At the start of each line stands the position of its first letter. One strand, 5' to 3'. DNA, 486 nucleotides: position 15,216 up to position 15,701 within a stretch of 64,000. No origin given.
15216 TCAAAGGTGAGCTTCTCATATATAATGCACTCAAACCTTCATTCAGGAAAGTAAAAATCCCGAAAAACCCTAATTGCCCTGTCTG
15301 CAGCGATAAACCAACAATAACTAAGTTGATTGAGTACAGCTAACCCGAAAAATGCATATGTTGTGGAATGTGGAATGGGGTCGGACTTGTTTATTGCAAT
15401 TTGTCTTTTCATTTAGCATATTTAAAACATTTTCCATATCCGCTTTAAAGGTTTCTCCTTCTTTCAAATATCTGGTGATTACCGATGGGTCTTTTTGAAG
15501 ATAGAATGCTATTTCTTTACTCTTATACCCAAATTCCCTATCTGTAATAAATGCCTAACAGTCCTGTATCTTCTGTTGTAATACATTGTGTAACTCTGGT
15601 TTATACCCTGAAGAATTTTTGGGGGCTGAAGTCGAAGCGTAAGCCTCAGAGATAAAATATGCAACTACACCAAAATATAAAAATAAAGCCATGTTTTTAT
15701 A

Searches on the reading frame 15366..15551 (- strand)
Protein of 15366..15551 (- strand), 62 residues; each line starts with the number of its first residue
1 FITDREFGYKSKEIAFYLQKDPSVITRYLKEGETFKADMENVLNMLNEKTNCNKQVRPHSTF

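Call 22: search_protein_families(library=pfam, proteins=[window:15366-15551:-], max_evalue=10)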
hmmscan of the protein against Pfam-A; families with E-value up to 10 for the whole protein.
seq(62 aa): 3 families
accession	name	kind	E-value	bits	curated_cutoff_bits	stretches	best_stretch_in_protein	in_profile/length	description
PF13936.12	HTH_38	-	0.078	13.2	27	1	12-31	24-43/44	Helix-turn-helix domain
PF01022.26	HTH_5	-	0.081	13.3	22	1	10-30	17-37/47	Bacterial regulatory protein, arsR family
PF05771.16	Pox_A31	-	0.14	12.6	22.4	1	6-39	28-60/113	Poxvirus A31 protein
